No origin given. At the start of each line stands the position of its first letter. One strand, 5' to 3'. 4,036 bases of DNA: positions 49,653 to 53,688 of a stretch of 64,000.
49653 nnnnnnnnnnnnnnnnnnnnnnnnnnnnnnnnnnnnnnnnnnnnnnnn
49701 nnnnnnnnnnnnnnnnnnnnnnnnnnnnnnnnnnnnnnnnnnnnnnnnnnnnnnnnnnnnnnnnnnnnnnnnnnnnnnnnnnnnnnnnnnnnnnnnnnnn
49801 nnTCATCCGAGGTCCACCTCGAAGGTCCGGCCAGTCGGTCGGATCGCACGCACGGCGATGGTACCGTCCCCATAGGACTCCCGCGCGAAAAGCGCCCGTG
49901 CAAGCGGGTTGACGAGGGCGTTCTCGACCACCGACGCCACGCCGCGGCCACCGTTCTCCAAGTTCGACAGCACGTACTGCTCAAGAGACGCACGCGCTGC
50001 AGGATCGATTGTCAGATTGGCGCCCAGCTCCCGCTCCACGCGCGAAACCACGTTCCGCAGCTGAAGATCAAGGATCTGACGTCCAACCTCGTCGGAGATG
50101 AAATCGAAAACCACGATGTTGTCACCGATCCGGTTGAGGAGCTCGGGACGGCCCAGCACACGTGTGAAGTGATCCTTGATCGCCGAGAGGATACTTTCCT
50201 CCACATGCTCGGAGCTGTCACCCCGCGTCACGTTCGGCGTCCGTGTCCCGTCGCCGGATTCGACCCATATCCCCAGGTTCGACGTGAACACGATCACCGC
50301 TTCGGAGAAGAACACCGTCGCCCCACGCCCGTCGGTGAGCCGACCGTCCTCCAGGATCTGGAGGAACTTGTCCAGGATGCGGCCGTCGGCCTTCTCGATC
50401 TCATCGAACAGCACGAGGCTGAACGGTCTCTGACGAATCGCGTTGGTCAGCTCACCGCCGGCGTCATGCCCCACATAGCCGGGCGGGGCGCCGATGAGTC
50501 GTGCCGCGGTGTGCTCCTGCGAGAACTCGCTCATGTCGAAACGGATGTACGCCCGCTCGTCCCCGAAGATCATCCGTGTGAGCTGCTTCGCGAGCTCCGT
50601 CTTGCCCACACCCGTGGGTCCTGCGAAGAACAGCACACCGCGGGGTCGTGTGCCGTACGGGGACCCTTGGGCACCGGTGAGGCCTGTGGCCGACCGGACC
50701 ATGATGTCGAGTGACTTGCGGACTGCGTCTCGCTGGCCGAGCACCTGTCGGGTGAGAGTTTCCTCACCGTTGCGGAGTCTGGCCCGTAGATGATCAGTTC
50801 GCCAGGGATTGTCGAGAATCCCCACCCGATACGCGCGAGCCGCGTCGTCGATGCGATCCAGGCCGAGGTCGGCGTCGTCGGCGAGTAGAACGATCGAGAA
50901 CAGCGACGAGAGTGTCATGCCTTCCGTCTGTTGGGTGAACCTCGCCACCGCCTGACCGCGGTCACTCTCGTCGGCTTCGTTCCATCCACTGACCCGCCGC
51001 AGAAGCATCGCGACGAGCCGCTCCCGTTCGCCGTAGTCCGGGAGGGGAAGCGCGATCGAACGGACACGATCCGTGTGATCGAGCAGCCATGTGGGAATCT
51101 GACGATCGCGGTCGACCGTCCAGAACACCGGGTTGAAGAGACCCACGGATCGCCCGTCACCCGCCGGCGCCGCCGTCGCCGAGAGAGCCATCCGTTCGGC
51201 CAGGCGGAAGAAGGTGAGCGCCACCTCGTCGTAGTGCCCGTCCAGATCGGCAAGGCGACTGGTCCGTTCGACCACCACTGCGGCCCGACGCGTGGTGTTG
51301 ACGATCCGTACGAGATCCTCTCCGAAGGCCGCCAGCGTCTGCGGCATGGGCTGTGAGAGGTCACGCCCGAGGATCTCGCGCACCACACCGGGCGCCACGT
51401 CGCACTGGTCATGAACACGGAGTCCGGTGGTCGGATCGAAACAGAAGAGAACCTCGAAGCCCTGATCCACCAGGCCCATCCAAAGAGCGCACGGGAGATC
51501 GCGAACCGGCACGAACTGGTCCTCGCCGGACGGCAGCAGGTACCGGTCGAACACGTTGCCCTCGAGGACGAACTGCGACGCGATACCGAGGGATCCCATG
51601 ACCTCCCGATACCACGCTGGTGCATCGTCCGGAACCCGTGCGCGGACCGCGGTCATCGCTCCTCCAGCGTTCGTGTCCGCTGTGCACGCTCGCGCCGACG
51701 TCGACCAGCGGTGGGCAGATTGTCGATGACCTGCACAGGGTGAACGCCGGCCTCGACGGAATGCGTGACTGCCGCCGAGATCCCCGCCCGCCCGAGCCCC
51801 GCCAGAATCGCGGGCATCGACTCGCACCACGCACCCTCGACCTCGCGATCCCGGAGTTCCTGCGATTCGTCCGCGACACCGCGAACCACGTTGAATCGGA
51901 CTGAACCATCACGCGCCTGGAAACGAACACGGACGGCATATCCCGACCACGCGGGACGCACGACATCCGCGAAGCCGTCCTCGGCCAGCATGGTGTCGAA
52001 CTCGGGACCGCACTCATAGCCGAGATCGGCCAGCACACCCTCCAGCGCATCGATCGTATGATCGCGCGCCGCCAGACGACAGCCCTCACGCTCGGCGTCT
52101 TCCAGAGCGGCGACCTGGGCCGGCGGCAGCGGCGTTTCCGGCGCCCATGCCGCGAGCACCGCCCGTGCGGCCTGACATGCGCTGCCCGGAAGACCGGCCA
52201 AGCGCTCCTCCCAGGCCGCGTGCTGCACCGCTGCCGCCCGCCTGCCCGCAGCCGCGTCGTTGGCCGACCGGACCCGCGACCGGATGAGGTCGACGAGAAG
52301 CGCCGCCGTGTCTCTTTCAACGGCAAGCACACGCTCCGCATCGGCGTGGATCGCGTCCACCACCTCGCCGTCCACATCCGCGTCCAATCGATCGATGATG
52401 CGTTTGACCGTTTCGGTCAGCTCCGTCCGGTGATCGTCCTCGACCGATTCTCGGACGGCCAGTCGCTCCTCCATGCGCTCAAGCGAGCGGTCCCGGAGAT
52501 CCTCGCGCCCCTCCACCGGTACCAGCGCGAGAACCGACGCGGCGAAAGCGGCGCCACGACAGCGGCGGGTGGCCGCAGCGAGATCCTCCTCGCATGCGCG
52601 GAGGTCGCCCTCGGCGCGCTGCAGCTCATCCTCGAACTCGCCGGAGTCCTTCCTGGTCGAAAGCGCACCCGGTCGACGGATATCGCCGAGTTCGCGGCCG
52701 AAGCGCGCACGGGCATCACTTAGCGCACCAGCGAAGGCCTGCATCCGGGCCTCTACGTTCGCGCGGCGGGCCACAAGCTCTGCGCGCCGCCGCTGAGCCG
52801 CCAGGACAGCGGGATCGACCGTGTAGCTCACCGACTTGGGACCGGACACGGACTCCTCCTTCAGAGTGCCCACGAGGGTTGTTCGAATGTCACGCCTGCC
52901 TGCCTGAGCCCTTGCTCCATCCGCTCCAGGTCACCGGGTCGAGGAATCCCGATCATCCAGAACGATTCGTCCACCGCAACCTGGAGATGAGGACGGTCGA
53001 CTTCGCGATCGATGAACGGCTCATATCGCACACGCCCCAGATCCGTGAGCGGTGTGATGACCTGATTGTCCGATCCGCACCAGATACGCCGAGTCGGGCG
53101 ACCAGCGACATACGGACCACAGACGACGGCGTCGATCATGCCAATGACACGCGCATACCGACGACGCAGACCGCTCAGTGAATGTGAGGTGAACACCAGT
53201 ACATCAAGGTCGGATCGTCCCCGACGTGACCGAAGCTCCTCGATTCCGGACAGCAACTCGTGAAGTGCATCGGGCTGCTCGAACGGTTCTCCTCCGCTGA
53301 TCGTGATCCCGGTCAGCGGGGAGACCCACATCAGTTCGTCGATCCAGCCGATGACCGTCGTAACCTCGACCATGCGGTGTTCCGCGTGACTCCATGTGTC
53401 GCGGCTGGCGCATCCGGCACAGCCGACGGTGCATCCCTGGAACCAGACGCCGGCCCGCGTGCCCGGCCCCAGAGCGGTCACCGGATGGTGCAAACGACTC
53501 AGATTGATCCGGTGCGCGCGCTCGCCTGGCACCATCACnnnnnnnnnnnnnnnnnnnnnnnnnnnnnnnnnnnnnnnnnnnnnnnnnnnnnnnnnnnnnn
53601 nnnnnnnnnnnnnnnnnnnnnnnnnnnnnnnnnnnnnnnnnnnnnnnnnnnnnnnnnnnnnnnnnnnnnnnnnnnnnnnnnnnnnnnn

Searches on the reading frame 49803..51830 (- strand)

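Call 97: search_protein_families(library=pfam, proteins=[window:49803-51830:-], max_evalue=0.001)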
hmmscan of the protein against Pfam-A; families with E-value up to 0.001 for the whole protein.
window:49803-51830:- (675 aa): 6 families
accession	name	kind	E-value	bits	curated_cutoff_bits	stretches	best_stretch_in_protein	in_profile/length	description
PF07724.20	AAA_2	-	3.9e-46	157.6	27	1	396-568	2-163/166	AAA domain (Cdc48 subfamily)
PF07728.20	AAA_5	-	2.2e-08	34.6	22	1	400-518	2-122/139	AAA domain (dynein-related subfamily)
PF10431.15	ClpB_D2-small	-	3.8e-06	27.3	21.9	1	580-657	3-78/81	C-terminal, D2-small domain, of ClpB protein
PF00004.35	AAA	-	5.6e-05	24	21.2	1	401-498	2-97/131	ATPase family associated with various cellular activities (AAA)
PF13401.12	AAA_22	-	7.9e-05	23.4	27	0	396-494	4-109/130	AAA domain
PF00158.32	Sigma54_activat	-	0.00026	21.2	20.2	1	401-499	26-123/168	Sigma-54 interaction domain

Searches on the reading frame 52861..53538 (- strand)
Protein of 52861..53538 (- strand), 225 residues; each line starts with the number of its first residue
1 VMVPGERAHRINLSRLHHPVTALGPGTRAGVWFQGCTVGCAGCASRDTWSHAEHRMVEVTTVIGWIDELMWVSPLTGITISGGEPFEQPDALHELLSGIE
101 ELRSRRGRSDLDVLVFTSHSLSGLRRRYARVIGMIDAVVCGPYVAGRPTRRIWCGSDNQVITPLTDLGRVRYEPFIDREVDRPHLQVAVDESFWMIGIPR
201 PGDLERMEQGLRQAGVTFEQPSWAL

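Call 97: search_protein_families(library=pfam, proteins=[window:52861-53538:-], max_evalue=0.001)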
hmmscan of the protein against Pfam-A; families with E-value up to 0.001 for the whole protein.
window:52861-53538:- (225 aa): 2 families
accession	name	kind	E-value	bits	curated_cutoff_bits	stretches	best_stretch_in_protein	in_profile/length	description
PF13353.11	Fer4_12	-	7.5e-21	75.3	22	1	23-161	2-136/137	4Fe-4S single cluster domain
PF04055.27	Radical_SAM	-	9.9e-05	23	29.5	1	33-120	4-87/166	Radical SAM superfamily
